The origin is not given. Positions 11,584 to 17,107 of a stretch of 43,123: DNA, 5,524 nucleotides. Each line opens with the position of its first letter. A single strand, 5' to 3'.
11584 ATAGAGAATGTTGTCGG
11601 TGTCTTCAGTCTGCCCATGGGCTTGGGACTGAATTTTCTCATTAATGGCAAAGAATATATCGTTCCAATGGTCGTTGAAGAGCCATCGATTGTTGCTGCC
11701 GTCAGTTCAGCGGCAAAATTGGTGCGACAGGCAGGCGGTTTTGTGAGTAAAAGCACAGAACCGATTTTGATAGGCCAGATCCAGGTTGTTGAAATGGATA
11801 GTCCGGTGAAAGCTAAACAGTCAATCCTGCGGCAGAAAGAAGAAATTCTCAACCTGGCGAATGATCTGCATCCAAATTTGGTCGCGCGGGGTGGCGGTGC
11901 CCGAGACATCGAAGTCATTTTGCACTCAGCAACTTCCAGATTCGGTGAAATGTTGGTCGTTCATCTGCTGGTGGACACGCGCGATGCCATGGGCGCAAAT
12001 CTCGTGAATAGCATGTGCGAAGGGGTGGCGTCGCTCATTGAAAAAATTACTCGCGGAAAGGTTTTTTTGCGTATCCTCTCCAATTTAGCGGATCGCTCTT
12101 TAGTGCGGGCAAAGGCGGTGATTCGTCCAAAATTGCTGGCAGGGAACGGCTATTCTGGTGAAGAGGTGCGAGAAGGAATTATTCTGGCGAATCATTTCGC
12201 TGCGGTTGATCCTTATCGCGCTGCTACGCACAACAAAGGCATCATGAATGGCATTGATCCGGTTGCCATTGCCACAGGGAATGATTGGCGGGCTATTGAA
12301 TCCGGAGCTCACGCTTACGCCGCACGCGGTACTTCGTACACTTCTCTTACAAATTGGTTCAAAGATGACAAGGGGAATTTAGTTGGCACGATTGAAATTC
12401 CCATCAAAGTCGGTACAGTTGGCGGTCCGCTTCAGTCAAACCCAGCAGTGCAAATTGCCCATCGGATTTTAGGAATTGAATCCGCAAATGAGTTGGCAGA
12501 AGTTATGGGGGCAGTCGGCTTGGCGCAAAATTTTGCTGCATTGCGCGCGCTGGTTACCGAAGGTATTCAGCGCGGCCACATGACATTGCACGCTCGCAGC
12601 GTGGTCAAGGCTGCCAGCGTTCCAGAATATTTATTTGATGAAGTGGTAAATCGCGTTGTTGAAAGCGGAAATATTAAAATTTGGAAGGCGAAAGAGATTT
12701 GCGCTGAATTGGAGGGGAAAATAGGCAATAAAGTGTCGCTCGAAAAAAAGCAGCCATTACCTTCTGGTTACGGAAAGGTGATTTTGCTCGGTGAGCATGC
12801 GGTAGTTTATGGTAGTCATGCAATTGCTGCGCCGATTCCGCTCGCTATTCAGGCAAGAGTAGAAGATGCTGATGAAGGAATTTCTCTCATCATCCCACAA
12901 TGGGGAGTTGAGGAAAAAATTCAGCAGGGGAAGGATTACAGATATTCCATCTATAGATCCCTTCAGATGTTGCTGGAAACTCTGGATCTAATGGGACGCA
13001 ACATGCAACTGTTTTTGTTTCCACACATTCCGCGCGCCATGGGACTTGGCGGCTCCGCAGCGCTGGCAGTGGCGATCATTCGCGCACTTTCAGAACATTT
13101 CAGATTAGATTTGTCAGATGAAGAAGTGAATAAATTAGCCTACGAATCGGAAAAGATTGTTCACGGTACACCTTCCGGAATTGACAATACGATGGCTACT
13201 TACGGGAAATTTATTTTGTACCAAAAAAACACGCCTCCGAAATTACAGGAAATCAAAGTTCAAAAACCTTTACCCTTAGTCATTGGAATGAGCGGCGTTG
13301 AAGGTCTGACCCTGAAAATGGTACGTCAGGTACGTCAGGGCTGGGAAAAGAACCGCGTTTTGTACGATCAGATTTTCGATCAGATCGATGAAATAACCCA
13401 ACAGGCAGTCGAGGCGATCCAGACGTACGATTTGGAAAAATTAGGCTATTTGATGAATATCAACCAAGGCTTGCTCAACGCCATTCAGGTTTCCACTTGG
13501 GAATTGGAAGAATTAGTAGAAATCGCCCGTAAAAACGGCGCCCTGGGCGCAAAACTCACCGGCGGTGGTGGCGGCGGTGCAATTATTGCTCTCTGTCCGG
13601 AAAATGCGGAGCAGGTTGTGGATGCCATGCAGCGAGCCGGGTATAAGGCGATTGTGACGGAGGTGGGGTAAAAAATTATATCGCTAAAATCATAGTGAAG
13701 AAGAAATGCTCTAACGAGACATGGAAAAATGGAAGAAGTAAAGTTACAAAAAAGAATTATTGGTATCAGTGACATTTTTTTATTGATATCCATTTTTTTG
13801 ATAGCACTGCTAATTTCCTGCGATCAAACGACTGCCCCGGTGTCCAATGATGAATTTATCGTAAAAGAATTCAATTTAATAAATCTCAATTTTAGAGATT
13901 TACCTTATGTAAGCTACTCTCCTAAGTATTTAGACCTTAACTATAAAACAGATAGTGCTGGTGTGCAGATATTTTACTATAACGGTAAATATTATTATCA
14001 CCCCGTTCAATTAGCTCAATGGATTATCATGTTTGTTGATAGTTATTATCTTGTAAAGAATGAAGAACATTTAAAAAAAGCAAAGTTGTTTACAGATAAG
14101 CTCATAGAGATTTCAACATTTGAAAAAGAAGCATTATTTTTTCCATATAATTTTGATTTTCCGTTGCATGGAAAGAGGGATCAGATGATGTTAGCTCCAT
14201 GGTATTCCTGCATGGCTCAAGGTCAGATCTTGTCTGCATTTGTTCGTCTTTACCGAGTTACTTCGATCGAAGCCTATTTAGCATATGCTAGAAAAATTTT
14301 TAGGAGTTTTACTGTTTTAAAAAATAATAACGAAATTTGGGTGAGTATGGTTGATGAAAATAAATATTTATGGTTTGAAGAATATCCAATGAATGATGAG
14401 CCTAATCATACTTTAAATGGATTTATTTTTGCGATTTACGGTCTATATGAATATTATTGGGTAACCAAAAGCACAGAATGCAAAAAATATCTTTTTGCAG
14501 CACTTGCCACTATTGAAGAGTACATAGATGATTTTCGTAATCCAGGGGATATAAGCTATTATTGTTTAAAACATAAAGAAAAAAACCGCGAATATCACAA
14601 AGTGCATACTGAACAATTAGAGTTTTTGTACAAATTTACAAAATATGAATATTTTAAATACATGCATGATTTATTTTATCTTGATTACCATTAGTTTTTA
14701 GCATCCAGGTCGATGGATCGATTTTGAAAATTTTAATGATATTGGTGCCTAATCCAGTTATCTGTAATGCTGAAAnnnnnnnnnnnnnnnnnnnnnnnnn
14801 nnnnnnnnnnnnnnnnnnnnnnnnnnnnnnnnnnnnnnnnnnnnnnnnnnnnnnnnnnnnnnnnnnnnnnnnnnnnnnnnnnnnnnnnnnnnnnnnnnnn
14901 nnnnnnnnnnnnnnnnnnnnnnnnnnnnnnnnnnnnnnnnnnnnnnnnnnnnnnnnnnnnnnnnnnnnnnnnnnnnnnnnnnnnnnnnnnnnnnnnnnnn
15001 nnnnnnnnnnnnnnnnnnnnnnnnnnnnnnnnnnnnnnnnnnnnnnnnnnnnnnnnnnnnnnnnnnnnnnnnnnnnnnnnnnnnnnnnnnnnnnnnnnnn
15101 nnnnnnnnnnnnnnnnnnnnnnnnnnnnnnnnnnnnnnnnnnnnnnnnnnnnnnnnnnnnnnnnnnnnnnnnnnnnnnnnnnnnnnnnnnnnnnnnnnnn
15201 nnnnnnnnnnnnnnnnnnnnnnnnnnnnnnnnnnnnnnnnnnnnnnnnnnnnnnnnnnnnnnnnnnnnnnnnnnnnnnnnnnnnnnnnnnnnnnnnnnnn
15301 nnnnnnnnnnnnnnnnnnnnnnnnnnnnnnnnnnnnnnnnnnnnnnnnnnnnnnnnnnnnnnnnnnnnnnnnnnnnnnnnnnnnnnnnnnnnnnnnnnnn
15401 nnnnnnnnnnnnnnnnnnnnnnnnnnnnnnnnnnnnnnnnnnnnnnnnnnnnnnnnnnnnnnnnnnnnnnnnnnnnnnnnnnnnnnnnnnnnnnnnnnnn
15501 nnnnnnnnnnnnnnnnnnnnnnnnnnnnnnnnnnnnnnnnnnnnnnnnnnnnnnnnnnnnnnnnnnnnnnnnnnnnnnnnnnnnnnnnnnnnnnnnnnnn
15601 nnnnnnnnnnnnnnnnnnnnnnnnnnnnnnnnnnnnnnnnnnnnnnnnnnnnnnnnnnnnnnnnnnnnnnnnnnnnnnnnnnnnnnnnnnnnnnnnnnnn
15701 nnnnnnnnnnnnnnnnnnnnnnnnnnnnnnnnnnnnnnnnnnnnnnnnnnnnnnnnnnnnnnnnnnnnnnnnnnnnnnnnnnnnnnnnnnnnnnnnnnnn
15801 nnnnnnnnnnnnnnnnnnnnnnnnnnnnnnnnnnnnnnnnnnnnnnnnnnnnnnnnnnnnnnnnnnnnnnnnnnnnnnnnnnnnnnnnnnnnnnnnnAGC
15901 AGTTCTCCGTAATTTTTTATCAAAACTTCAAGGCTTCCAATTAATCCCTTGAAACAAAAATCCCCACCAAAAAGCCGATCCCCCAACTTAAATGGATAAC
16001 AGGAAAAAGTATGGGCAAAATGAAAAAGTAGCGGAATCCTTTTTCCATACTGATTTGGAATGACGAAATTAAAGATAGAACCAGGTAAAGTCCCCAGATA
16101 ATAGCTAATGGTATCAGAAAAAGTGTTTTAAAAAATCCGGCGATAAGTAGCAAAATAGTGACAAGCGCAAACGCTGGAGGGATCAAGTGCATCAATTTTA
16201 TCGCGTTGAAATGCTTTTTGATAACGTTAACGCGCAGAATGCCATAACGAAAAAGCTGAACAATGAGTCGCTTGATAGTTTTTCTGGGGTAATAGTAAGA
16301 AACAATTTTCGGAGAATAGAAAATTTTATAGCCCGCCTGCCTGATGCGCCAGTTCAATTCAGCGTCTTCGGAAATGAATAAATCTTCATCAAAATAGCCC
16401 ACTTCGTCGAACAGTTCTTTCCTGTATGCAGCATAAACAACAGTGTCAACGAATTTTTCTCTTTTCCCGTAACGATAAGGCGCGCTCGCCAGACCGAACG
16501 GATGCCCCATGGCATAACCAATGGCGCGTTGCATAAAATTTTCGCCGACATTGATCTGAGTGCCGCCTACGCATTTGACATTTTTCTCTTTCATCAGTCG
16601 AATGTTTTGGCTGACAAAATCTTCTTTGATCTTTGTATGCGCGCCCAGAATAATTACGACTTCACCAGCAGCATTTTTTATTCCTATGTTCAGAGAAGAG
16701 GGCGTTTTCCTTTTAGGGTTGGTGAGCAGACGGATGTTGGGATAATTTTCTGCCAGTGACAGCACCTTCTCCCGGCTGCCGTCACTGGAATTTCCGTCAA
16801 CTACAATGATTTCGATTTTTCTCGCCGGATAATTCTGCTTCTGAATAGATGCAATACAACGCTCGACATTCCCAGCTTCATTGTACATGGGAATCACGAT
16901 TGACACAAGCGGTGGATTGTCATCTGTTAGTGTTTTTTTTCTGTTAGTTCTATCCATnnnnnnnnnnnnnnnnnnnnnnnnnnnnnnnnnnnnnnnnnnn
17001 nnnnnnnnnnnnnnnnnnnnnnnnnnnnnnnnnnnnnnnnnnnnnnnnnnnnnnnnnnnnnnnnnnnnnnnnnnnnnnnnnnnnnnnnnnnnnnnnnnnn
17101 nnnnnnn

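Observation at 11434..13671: Single-polypeptide fusion of class II HMG-CoA reductase and mevalonate kinase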

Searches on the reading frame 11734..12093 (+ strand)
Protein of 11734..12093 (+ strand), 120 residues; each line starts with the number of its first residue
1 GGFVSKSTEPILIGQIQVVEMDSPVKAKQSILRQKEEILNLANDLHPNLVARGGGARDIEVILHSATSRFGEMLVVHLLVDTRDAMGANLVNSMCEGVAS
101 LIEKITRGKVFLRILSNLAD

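Call 51: search_solved_structures(query=window:11734-12093:+, show_alignments=5, max_evalue=0.00001)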
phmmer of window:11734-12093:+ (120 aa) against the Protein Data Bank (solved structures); distinct sequences matched with E-value up to 0.00001: 8.
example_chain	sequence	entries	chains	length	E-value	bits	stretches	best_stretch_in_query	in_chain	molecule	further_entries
1qax_A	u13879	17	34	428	1.9e-32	114.9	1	1-120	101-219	PROTEIN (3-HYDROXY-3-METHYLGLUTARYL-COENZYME A REDUCTASE) | 3-hydroxy-3-methylglutaryl-coenzyme A reductase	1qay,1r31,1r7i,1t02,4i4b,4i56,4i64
6p7k_A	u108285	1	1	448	2.9e-31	111.1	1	1-120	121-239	3-hydroxy-3-methylglutaryl coenzyme A reductase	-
6dio_A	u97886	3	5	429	6.3e-31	110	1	1-120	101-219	3-hydroxy-3-methylglutaryl coenzyme A reductase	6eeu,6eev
9v7y_A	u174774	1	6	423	7.2e-28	100.2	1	1-120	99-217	3-hydroxy-3-methylglutaryl coenzyme A reductase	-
5wpj_A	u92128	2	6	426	6.4e-22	81.1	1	1-119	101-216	3-hydroxy-3-methylglutaryl coenzyme A reductase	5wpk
3qae_A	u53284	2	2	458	8.3e-22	80.7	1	1-119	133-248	3-hydroxy-3-methylglutaryl-coenzyme a reductase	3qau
7m3h_A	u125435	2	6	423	8.8e-13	51.7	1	2-119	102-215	Hydroxymethylglutaryl-CoA reductase, degradative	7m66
7m1z_A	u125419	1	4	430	9e-13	51.6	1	2-119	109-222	acetyl-CoA C-acetyltransferase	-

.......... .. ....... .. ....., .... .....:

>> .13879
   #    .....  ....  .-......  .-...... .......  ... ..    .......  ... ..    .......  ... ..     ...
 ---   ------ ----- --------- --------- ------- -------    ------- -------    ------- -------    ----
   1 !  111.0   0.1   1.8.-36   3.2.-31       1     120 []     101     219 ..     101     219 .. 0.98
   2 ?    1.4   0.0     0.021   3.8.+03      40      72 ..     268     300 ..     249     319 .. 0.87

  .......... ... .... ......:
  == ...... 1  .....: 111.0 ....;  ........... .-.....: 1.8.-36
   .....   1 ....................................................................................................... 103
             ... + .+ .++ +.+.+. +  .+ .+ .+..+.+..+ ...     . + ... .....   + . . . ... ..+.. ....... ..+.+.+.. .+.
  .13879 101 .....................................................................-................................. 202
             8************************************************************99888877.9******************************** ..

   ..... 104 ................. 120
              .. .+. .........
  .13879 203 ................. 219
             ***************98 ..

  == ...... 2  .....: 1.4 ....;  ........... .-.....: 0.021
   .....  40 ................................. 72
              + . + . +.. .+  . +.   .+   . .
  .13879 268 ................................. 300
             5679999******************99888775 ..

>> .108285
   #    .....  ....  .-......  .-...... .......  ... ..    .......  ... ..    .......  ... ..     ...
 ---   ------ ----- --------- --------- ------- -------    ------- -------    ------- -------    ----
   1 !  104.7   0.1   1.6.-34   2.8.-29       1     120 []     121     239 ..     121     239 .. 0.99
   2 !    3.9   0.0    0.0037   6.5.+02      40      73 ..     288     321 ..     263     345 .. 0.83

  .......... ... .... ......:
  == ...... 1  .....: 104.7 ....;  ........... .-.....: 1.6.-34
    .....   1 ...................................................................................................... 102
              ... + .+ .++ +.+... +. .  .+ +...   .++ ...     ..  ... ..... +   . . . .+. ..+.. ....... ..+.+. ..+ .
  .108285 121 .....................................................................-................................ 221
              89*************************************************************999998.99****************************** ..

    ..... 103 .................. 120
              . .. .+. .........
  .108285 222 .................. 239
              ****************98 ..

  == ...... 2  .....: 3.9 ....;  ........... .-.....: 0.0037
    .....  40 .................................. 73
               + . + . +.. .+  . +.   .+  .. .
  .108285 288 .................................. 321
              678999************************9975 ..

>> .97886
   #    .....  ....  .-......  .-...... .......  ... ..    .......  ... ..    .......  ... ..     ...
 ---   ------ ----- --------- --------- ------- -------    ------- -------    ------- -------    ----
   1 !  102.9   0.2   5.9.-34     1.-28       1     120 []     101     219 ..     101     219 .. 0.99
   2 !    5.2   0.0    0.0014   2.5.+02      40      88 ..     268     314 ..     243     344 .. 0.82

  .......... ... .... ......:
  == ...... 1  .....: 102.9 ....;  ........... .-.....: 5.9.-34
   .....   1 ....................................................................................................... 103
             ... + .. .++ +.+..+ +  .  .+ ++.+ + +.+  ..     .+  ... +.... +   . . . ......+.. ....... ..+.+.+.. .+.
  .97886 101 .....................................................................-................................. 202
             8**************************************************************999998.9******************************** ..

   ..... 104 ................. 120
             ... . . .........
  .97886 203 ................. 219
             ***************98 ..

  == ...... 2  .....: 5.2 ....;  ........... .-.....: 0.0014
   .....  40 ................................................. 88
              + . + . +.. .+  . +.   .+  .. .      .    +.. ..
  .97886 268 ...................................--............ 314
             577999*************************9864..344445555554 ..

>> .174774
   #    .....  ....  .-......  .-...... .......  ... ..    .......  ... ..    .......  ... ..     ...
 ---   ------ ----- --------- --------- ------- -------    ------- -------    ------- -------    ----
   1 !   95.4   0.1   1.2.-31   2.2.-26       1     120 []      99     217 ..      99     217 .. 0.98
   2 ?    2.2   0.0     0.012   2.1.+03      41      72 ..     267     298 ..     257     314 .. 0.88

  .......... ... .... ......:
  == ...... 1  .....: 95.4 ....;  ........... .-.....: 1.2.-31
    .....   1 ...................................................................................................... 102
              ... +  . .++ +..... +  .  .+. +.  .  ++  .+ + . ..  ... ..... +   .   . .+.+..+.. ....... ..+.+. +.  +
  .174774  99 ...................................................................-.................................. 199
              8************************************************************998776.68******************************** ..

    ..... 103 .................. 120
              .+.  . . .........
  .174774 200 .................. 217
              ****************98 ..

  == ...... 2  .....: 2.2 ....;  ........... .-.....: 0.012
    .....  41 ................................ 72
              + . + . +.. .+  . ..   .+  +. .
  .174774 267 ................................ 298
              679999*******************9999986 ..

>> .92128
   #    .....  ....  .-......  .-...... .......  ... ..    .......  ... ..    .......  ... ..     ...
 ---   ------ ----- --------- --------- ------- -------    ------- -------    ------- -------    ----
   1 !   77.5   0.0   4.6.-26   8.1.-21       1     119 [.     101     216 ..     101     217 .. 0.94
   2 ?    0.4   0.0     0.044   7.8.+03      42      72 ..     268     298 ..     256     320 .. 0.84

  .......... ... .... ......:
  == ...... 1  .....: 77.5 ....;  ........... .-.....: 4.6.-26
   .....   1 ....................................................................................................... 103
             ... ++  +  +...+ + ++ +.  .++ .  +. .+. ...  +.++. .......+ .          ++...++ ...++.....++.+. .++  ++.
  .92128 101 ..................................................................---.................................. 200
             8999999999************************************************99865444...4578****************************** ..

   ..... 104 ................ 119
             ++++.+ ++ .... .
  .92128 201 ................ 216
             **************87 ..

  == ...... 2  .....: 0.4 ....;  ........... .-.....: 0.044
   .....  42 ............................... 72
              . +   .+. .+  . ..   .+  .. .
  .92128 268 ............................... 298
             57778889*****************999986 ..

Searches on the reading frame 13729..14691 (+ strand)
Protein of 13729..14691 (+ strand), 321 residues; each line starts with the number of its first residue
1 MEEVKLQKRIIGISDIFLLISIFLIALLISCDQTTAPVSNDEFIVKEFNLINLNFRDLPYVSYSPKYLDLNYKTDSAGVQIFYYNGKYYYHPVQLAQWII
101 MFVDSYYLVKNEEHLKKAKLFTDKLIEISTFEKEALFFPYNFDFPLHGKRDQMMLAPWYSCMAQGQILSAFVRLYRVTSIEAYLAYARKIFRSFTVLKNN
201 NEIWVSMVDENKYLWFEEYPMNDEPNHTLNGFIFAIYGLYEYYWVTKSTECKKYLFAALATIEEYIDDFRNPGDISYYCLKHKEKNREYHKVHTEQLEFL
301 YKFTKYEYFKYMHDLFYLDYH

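Call 3: search_protein_families(library=pfam, proteins=[window:13729-14691:+])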
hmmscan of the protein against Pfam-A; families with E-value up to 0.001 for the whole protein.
window:13729-14691:+ (321 aa): 1 family
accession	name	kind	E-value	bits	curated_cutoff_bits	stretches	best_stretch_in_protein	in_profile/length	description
PF06662.19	C5-epim_C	-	3.2e-35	121.8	23.3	1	137-314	6-184/188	D-glucuronyl C5-epimerase C-terminus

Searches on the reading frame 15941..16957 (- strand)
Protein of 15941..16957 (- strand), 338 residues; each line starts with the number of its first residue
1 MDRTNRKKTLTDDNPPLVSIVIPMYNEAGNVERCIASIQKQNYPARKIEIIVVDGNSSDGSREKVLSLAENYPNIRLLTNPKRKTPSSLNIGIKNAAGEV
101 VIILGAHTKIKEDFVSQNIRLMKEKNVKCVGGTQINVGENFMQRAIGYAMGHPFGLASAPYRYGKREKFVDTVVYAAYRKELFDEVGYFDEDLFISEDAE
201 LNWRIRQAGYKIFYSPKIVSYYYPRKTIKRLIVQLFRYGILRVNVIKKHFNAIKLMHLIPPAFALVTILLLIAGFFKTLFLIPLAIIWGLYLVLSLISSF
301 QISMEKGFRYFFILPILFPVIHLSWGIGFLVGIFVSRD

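Call 37: search_protein_families(library=pfam, proteins=[window:15941-16957:-], max_evalue=0.00001)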
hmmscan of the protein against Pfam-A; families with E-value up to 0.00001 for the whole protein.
window:15941-16957:- (338 aa): 4 families
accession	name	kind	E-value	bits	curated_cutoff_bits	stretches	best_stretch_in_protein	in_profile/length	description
PF00535.33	Glycos_transf_2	-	4.5e-29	102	23.3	1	19-186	1-167/168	Glycosyl transferase family 2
PF13641.12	Glyco_tranf_2_3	-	6e-17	62.9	27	1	15-237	1-226/230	Glycosyltransferase like family 2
PF13632.12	Glyco_trans_2_3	-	1.4e-10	41.7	27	1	101-294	2-195/198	Glycosyl transferase family group 2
PF10111.15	Glyco_tranf_2_2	-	3.5e-08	33.7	27.3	1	19-129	1-113/276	Glycosyltransferase like family 2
